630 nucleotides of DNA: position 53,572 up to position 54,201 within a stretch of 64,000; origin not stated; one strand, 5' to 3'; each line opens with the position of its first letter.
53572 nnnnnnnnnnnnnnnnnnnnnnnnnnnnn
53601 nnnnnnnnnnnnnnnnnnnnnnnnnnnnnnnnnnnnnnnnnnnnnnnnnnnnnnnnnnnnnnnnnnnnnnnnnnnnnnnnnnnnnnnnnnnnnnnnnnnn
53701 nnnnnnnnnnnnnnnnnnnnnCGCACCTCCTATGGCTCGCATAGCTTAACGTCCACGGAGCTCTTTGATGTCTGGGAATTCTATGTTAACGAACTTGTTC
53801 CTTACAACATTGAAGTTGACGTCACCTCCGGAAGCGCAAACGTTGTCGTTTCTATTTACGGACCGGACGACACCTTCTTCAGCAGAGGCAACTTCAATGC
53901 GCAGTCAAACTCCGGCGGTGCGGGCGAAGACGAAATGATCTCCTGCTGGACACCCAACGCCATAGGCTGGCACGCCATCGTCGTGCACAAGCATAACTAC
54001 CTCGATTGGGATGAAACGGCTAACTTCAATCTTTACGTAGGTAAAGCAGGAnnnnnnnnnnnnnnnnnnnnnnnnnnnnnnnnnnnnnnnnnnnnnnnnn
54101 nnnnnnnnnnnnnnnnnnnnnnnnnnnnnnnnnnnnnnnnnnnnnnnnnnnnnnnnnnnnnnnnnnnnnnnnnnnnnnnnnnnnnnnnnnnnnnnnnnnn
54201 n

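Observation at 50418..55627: Self-contained operon: consensus promoter, two paralogous small secreted helical proteins, a 1395-aa kexin-like S8/CARDB protein, and a strong terminator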

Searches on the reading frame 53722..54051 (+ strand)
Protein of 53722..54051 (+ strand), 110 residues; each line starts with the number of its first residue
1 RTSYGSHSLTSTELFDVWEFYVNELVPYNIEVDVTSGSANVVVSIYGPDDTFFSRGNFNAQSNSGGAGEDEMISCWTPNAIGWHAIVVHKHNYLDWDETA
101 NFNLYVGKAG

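Call 62: search_protein_families(library=pfam, proteins=[window:53722-54051:+], max_evalue=1)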
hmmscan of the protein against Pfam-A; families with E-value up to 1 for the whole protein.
window:53722-54051:+ (110 aa): 1 family
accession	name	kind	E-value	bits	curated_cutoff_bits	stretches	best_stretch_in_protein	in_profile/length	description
PF02922.24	CBM_48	-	0.036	14.8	22.4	1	6-46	38-82/83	Carbohydrate-binding module 48 (Isoamylase N-terminal domain)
